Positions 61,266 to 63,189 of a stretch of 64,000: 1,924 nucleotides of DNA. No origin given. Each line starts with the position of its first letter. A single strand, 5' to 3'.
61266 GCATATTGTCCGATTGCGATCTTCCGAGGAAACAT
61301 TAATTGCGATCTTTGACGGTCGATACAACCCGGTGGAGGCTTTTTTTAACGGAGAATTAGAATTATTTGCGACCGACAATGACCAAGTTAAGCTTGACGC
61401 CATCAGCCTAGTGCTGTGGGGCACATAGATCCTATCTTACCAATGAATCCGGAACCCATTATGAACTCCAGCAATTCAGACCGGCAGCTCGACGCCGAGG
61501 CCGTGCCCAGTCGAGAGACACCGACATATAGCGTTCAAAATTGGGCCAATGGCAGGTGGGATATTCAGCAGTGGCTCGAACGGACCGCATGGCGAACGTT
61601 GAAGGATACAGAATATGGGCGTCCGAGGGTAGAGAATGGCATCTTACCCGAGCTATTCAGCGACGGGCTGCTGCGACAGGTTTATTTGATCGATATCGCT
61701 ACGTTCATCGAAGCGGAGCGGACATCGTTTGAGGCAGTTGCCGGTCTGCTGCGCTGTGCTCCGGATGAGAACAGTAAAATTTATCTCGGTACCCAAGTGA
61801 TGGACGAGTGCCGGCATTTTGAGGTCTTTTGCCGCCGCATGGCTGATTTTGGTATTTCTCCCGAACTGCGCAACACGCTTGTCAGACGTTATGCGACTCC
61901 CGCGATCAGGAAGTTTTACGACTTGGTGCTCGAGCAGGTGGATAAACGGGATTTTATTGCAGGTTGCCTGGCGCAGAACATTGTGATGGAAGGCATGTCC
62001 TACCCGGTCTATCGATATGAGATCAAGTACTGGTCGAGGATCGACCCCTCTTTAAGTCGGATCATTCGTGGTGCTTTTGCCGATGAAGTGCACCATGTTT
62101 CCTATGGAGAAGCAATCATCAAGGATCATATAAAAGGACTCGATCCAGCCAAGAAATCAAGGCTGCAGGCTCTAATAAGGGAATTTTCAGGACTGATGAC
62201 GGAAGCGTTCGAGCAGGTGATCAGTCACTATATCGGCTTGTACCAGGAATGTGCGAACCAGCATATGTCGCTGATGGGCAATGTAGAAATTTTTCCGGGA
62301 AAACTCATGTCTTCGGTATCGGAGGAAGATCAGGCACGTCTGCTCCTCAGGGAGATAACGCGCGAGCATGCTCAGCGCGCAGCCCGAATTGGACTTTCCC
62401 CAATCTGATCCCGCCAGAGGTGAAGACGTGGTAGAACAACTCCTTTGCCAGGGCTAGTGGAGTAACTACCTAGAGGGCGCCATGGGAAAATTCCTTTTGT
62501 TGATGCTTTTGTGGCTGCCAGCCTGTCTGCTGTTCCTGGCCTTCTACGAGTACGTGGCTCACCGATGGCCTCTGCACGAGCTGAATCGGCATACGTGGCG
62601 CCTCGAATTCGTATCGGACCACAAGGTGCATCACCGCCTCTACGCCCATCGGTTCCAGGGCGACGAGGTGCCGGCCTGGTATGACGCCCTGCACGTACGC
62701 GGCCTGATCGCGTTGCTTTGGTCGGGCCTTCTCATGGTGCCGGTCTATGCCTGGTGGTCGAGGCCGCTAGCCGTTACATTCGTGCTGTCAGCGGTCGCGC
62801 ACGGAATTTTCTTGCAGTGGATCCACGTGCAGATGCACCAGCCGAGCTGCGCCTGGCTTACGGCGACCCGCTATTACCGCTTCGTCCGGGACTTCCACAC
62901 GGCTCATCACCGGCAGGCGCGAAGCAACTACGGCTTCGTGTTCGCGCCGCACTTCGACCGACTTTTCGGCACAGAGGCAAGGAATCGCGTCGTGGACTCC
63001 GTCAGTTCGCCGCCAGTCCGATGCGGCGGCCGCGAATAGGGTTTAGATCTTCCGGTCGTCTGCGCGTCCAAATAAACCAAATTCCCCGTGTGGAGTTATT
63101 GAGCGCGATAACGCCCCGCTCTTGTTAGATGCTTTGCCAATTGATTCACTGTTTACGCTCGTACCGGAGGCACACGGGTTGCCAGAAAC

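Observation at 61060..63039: SCP2 lipid carrier, ferritin-like diiron protein and CrtZ-sized His-box hydroxylase as a plus-strand tailoring operon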

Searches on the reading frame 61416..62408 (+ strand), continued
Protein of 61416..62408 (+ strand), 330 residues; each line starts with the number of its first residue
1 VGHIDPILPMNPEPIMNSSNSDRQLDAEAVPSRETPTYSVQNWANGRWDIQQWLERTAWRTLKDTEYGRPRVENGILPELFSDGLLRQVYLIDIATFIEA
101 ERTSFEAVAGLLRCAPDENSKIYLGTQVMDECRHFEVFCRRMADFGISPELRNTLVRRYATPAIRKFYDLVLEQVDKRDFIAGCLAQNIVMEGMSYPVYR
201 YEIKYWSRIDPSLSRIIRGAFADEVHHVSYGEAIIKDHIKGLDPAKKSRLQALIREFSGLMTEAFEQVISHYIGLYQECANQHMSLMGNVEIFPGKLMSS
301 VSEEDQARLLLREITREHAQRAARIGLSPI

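Call 31: predict_structure(alignment_id=A2)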
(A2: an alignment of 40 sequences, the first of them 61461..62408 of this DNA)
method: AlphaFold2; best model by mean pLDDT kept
length: 315 residues; sequences in the alignment: 40
mean_pLDDT: 89.8   pTM: 0.87
mean pLDDT of the five models: 89.8, 89.5, 88.2, 88.1, 86.7
residues with pLDDT >= 90: 237; 70-90: 56; 50-70: 14; < 50: 8
segments of 3 or more residues with pLDDT < 50: 1-3, 6-8
pLDDT, mean of each block of 10 residues (from residue 1): 50 75 81 82 64 84 95 96 97 97 93 95 96 98 93 97 97 96 96 94 92 94 89 92 94 85 94 96 95 94 93 72
secondary structure, 60 per line:
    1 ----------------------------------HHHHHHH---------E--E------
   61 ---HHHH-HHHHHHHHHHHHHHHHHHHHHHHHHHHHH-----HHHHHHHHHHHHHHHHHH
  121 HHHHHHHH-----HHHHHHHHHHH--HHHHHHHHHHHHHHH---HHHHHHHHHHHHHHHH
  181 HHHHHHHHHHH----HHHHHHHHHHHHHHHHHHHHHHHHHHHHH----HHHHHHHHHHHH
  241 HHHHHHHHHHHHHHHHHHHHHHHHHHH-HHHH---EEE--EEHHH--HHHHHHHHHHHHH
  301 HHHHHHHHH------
elements in order: H35-41 H64-67 H69-97 H103-128 H134-144 H147-161 H165-191 H196-224 H229-267 H269-272 E276-278 H288-309

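Call 36: fold_search(model_id=the predicted structure, library=pdb)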
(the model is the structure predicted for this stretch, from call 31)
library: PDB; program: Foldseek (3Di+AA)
matches with E <= 10: 497; with E <= 0.001: 64
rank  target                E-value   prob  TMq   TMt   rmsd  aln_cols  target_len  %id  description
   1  8wvr_C                5.0e-11  1.00  0.79  0.78   2.5       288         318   26  Complex structure of the azoxy synthase VlmB and its substrate (released 2024-10-30)
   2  8wvr_A                5.2e-11  1.00  0.79  0.77   2.6       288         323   26  Complex structure of the azoxy synthase VlmB and its substrate (released 2024-10-30)
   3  6d9f_B                2.3e-10  1.00  0.79  0.78   2.6       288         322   25  Protein 60 with aldehyde deformylating oxidase activity from Kitasatospora setae (released 2019-05-08)
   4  6d9f_A                2.3e-10  1.00  0.79  0.78   2.6       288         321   25  Protein 60 with aldehyde deformylating oxidase activity from Kitasatospora setae (released 2019-05-08)
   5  6qjv                  5.9e-05  1.00  0.63  0.69   4.8       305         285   14  R2-like ligand-binding oxidase E69D mutant with aerobically reconstituted Mn/Fe cofactor (released 2020-02-12)
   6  5ux2_B                7.6e-05  1.00  0.50  0.70   9.3       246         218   17  Protein 19 with aldehyde deformylating oxidase activity from Synechococcus (released 2018-02-28)
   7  4kvq                  7.9e-05  1.00  0.58  0.79   3.2       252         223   17  Crystal Structure of Prochlorococcus marinus aldehyde-deformylating oxygenase wild type with palmitic acid bound (released 2013-06-26)
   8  1syy                  9.4e-05  1.00  0.58  0.58   6.6       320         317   17  Crystal structure of the R2 subunit of ribonucleotide reductase from Chlamydia trachomatis (released 2004-07-13)
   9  5k53_A                9.8e-05  1.00  0.57  0.81   3.4       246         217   15  Crystal structures of aldehyde deformylating oxygenase from Oscillatoria sp. KNUA011 (released 2016-09-07)
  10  6f6f                  9.8e-05  1.00  0.64  0.70   4.8       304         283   14  R2-like ligand-binding oxidase V72I mutant with aerobically reconstituted Mn/Fe cofactor (released 2018-07-04)
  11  4kvs                  1.2e-04  1.00  0.58  0.80   3.1       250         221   18  Crystal Structure of Prochlorococcus marinus aldehyde-deformylating oxygenase (mutant A134F) (released 2013-06-26)
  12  5dcs                  1.3e-04  1.00  0.59  0.64   5.5       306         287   14  R2-like ligand-binding oxidase with aerobically reconstituted Mn/Fe cofactor (long soak) (released 2015-09-09)
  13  4xbw                  1.4e-04  1.00  0.64  0.72   4.9       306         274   15  R2-like ligand-binding oxidase with aerobically reconstituted dimanganese cofactor (released 2015-09-09)
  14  4tw3                  1.4e-04  1.00  0.57  0.79   3.2       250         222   18  Insights into Substrate and Metal Binding from the Crystal Structure of Cyanobacterial Aldehyde Deformylating Oxygenase  (released 2014-10-15)
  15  6qk0_A                1.5e-04  1.00  0.62  0.69   5.4       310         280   14  R2-like ligand-binding oxidase E69D mutant with anaerobically reconstituted Mn/Fe cofactor (released 2020-02-19)
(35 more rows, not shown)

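Call 39: search_protein_families(library=pfam, proteins=[L013:10958-11683:+, L016:1387-2508:-, L009:870-2072:-, L016:3126-4298:+, L016:12054-12932:+, L016:4379-4816:+, L016:2804-3139:+, L025:10891-12150:+, L004:11919-13712:+, L020:11892-12938:+], max_evalue=0.01)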
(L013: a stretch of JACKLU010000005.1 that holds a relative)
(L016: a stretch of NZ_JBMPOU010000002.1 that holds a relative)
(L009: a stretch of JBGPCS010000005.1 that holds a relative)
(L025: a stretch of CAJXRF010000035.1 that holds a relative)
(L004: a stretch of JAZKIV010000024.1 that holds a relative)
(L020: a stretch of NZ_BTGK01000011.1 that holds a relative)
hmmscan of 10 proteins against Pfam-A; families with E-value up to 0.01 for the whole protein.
L013:10958-11683:+ (241 aa): 1 family
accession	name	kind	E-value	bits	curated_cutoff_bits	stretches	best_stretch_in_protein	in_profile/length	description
PF04116.19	FA_hydroxylase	-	6.6e-12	46.4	31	1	47-190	2-132/132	Fatty acid hydroxylase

L016:1387-2508:- (373 aa): 3 families
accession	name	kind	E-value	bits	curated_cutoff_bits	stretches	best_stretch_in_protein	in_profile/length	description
PF00111.32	Fer2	-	1.5e-13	50.9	21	1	31-99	10-77/77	2Fe-2S iron-sulfur cluster binding domain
PF00175.26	NAD_binding_1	-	3.7e-13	50.5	22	1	229-345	2-105/109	Oxidoreductase NAD-binding domain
PF00970.30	FAD_binding_6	-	1.7e-05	25.5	21.1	1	131-212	15-97/99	Oxidoreductase FAD-binding domain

L009:870-2072:- (400 aa): 1 family
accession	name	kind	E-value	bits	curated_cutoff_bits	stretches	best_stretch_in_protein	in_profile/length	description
PF00487.30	FA_desaturase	-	8.1e-32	111.4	29.7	1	124-329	8-235/253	Fatty acid desaturase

L016:3126-4298:+ (390 aa): 3 families
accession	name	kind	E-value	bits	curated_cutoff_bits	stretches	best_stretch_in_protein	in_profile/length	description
PF00899.27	ThiF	-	4.1e-80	268.8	28.1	1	135-370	1-237/238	ThiF family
PF00581.25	Rhodanese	-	3.3e-13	50.4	22.2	1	24-116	1-101/102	Rhodanese-like domain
PF01488.26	Shikimate_DH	-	0.0039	17.7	24.3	1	151-243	9-99/138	Shikimate / quinate 5-dehydrogenase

L016:12054-12932:+ (292 aa): 1 family
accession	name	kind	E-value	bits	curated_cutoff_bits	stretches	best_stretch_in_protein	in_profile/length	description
PF10118.14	Metal_hydrol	-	1.7e-58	198.7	33.2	1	25-261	13-246/247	Predicted metal-dependent hydrolase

L016:4379-4816:+ (145 aa): 1 family
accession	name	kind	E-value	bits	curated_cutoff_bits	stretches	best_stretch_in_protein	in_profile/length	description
PF03653.18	UPF0093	-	8.2e-08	33.1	34.2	1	4-101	4-104/146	Uncharacterised protein family (UPF0093)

L016:2804-3139:+ (111 aa): 1 family
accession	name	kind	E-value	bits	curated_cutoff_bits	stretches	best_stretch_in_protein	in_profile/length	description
PF02597.26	ThiS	-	7.8e-06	26.8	22.5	1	38-111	15-76/76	ThiS family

L025:10891-12150:+ (419 aa): 1 family
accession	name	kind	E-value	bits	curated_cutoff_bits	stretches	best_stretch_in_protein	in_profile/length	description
PF00487.30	FA_desaturase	-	1.6e-14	54.7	29.7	1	121-351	5-244/253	Fatty acid desaturase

L004:11919-13712:+ (597 aa): 2 families
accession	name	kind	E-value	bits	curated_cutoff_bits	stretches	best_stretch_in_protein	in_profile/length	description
PF00501.34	AMP-binding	-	1.1e-31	110.4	29.9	1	82-413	10-348/384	AMP-binding enzyme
PF23562.2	AMP-binding_C_3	-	3.4e-07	31.1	20.8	1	478-555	2-83/124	AMP-binding enzyme C-terminal domain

L020:11892-12938:+ (348 aa): 4 families
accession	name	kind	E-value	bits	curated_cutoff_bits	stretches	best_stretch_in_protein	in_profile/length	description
PF00561.26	Abhydrolase_1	-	3.1e-14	53.7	25.8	1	111-222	1-105/245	alpha/beta hydrolase fold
PF12697.13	Abhydrolase_6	-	7e-12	46.9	26.3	1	113-230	1-105/217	Alpha/beta hydrolase family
PF12146.15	Hydrolase_4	-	3.6e-11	43.3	27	1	111-219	5-109/239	Serine aminopeptidase, S33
PF00326.27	Peptidase_S9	-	0.0093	15.9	22.6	0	262-339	134-210/213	Prolyl oligopeptidase family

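Call 40: find_encoding_contigs(protein=P0040, flank=10000, max_places=1)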
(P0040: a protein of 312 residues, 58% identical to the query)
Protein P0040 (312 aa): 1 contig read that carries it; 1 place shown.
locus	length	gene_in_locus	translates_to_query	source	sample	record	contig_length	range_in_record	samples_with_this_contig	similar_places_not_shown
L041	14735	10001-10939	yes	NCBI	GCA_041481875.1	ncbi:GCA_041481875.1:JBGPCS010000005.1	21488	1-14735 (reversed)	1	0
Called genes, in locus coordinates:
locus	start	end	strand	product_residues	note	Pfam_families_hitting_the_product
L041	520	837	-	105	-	PF00111:Fer2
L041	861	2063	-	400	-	PF00487:FA_desaturase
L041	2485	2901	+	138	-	PF26512:SOI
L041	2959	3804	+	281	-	PF00106:adh_short, PF08659:KR, PF13561:adh_short_C2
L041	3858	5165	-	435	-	PF01494:FAD_binding_3, PF01946:Thi4 (faint), PF12831:FAD_oxidored (weak)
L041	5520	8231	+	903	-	PF00202:Aminotran_3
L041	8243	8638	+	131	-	-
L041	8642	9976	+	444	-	PF00324:AA_permease, PF13520:AA_permease_2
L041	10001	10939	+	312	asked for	-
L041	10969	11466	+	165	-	-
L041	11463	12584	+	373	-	PF09924:LPG_synthase_C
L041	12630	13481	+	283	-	PF00487:FA_desaturase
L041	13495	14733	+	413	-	?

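Call 41: find_encoding_contigs(protein=P0007, flank=10000, max_places=1)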
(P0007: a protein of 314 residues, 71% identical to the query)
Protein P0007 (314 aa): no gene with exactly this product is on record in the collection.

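Call 55: search_protein_families(library=pfam, proteins=[L010:26-3130:-, L010:3127-4224:-, L010:4250-5452:+, L010:12654-13460:+, L010:13530-14327:+, L010:14331-16097:-, L010:16154-19729:-, L010:10914-11363:+], max_evalue=0.01)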
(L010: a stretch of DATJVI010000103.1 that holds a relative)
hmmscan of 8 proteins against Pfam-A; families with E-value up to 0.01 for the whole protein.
L010:26-3130:- (1034 aa): 2 families
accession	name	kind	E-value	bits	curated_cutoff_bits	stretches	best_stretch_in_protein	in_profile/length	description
PF00873.25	ACR_tran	-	2.2e-166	555.8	28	1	9-1008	4-1020/1021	AcrB/AcrD/AcrF family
PF03176.21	MMPL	-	7.9e-09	35.3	20.5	1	837-1009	120-303/333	MMPL family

L010:3127-4224:- (365 aa): 4 families
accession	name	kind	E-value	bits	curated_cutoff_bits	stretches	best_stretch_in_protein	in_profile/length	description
PF16576.10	HlyD_D23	-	2.8e-22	79.5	30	1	67-277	23-214/214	Barrel-sandwich domain of CusB or HlyD membrane-fusion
PF13437.12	HlyD_3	-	2.6e-19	70.3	22.2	1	174-268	2-97/106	HlyD family secretion protein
PF13533.13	Biotin_lipoyl_2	-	2.2e-06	27.8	29.8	1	65-95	2-32/32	Biotin-lipoyl like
PF00364.28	Biotin_lipoyl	-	3.4e-05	24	22.1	0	174-202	45-73/73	Biotin-requiring enzyme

L010:4250-5452:+ (400 aa): 0 families

L010:12654-13460:+ (268 aa): 3 families
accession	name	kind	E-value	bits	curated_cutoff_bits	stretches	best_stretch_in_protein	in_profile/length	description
PF13492.12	GAF_3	-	4.8e-06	27.4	27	1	27-155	1-128/129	GAF domain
PF13185.12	GAF_2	-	2.1e-05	25.2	28.6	1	61-147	37-128/136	GAF domain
PF01590.32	GAF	-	4.9e-05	24.3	22.4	1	28-153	2-132/133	GAF domain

L010:13530-14327:+ (265 aa): 6 families
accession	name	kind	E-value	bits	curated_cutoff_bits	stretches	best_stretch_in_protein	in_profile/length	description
PF00027.35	cNMP_binding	-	9.6e-28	96.4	27.5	1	77-163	2-88/89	Cyclic nucleotide-binding domain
PF13545.12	HTH_Crp_2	-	5.5e-12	45.9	27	1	196-258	1-62/70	Crp-like helix-turn-helix domain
PF00325.26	Crp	-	2e-05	24.6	21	1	218-240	2-24/32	Bacterial regulatory proteins, crp family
PF01047.28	MarR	-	0.0037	17.6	24.6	1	217-249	16-48/59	MarR family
PF19490.4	DUF6025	-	0.0065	15.6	25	0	141-225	338-424/456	Family of unknown function (DUF6025)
PF01978.25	TrmB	-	0.007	16.6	25.6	0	213-251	17-55/68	Sugar-specific transcriptional regulator TrmB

L010:14331-16097:- (588 aa): 2 families
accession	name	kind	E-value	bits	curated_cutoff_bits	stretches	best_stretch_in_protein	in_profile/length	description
PF01734.28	Patatin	-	3.3e-12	47.4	27.7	1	15-76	1-47/191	Patatin-like phospholipase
PF11856.13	DUF3376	-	0.0028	17.5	25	1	410-437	363-390/514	Protein of unknown function (DUF3376)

L010:16154-19729:- (1191 aa): 0 families

L010:10914-11363:+ (149 aa): 0 families

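Call 75: search_protein_representatives(alignment_id=A2)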
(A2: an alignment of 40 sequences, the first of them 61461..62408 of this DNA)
Query: 40 sequences, 314 profile positions. Proteins with E-value up to 0.001 (for the whole library): 473; up to 1e-10: 118; up to 1e-30: 29. The best 150 are listed.
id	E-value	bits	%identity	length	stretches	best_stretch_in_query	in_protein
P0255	2.3e-145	500.2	-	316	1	6-313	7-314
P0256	1.4e-123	428.5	-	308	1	21-313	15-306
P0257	1.3e-91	323.6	-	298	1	24-312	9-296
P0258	2.9e-85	302.7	-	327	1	29-313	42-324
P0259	4.2e-84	298.9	-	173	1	141-313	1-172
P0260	5.1e-84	298.6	-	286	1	27-312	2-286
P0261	1.6e-78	280.6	-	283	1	29-312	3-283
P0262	2.0e-78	280.2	-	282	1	22-286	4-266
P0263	3.9e-77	276.0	-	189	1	57-227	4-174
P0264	3.2e-60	220.4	-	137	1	149-281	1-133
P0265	8.1e-57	209.3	-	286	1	33-313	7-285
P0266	1.9e-49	185.1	-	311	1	14-313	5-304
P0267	2.6e-49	184.6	-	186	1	131-313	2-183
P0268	2.3e-47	178.2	-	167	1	32-191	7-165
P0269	4.8e-47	177.2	-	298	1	31-313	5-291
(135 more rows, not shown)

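Call 82: search_protein_families(library=pfam, proteins=[L010:4577-5452:+, L003:14887-15888:+, L016:9956-10897:+], max_evalue=0.01)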
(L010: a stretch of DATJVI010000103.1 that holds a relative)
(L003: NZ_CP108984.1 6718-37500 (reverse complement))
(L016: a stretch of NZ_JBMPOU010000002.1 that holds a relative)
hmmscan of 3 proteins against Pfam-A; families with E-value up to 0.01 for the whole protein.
L010:4577-5452:+ (291 aa): 1 family
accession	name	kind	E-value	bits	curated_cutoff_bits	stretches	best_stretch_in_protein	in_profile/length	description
PF11583.14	AurF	-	0.0064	16.1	29.6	0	59-130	91-163/282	P-aminobenzoate N-oxygenase AurF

L003:14887-15888:+ (333 aa): 1 family
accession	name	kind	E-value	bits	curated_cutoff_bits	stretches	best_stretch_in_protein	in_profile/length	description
PF11583.14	AurF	-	0.00024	20.8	29.6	1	99-240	92-218/282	P-aminobenzoate N-oxygenase AurF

L016:9956-10897:+ (313 aa): 7 families
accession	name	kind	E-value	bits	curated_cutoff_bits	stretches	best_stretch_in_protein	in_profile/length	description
PF00268.27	Ribonuc_red_sm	-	7.9e-08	32.4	33.6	1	81-255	54-241/281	Ribonucleotide reductase, small chain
PF05138.18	PaaA_PaaC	-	5.4e-07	29.5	28.5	1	72-254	18-188/263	Phenylacetic acid catabolic protein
PF13794.12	MiaE_2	-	0.00026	21.2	25.2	1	92-213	22-131/185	tRNA-(MS[2]IO[6]A)-hydroxylase (MiaE)-like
PF04305.20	DUF455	-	0.00035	20.7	34.3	0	198-256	176-228/247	Protein of unknown function (DUF455)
PF11266.14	Ald_deCOase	-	0.00075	19.8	28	1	85-242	19-162/218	Long-chain fatty aldehyde decarbonylase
PF02332.24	Phenol_Hydrox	-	0.0019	18.3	24.4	0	65-188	61-187/230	Methane/Phenol/Alkene Hydroxylase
PF06175.17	MiaE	-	0.0037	17.5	27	0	89-150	125-184/199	tRNA-(MS[2]IO[6]A)-hydroxylase (MiaE)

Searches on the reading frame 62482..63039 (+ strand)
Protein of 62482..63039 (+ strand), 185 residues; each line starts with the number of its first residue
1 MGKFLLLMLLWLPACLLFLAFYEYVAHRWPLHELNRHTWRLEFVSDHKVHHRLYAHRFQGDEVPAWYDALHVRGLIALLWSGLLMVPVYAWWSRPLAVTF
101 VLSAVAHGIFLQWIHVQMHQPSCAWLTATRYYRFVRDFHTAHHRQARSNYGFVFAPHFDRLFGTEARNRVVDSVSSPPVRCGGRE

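Call 3: search_protein_families(library=pfam, proteins=[window:62482-63039:+], max_evalue=0.01)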
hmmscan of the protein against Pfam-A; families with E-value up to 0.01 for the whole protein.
window:62482-63039:+ (185 aa): 1 family
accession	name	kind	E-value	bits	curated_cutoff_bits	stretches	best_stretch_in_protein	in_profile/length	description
PF04116.19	FA_hydroxylase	-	3.5e-12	47.3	31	1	14-164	3-132/132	Fatty acid hydroxylase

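Call 4: search_protein_families(library=ncbifam, proteins=[window:62482-63039:+], max_evalue=0.01)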
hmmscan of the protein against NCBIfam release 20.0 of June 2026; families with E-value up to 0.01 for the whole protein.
window:62482-63039:+ (185 aa): 0 families
